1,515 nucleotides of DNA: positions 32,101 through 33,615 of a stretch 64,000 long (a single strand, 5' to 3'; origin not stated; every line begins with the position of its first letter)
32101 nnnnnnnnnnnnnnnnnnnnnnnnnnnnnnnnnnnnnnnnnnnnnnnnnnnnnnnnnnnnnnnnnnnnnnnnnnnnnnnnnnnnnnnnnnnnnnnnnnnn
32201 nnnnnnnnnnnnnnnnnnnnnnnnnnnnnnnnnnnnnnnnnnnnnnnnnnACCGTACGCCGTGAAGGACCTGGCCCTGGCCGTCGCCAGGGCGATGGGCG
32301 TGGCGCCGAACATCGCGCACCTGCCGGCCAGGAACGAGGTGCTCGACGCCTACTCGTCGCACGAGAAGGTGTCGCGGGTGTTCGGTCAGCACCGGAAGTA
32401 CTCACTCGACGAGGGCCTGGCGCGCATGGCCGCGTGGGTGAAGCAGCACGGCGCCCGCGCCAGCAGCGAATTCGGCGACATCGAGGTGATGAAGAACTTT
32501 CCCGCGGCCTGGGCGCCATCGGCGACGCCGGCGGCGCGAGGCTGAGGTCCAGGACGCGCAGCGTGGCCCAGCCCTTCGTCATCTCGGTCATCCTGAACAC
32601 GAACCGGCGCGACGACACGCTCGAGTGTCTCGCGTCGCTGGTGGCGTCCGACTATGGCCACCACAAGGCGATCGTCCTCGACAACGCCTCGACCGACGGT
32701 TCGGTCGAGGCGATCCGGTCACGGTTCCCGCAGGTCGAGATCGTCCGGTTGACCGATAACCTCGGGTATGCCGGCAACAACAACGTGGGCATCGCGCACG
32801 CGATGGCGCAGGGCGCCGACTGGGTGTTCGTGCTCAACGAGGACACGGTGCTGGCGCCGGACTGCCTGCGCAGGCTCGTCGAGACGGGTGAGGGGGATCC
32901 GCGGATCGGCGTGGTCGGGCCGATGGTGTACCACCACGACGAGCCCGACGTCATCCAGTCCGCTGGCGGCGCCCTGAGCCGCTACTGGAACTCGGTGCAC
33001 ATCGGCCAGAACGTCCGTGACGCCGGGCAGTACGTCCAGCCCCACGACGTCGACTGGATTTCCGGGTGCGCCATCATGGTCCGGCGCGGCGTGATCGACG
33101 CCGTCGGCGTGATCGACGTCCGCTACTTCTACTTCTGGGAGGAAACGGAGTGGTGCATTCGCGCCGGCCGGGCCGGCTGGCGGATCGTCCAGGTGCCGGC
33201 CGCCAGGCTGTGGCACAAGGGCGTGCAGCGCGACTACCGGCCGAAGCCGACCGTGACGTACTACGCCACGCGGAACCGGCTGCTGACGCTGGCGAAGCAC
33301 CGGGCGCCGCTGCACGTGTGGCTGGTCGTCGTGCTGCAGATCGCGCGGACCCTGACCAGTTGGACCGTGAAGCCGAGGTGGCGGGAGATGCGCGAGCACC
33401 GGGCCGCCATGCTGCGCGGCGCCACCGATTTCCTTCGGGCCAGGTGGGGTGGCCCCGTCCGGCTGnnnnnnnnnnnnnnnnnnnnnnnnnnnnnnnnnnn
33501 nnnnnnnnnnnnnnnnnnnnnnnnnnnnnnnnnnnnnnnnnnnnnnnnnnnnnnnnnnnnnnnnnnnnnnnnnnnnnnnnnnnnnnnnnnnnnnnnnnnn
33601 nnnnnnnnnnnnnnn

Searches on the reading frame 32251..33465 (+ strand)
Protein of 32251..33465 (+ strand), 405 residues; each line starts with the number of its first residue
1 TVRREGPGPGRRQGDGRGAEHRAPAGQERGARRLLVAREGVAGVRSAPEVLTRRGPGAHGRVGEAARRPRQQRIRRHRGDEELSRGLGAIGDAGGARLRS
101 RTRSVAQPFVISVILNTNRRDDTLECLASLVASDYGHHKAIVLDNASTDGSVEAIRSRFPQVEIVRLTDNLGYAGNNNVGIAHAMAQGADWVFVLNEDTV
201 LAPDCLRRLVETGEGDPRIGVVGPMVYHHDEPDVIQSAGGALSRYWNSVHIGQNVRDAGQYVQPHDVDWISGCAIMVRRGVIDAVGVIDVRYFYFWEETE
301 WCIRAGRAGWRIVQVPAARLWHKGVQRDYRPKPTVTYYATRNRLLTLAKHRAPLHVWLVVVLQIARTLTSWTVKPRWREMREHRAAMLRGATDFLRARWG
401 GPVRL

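Call 12: search_protein_families(library=pfam, proteins=[window:32251-33465:+], max_evalue=0.001)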
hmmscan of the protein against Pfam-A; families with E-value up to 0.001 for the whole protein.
window:32251-33465:+ (405 aa): 4 families
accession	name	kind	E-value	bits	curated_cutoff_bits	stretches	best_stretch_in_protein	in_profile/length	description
PF00535.33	Glycos_transf_2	-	3e-21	76.5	23.3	1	113-282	3-164/168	Glycosyl transferase family 2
PF13641.12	Glyco_tranf_2_3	-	3.9e-13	50.4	27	1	113-323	6-212/230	Glycosyltransferase like family 2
PF13632.12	Glyco_trans_2_3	-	1.3e-08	35.4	27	1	191-326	1-126/198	Glycosyl transferase family group 2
PF13704.12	Glyco_tranf_2_4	-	0.00073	20.4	27.5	0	134-202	16-85/98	Glycosyl transferase family 2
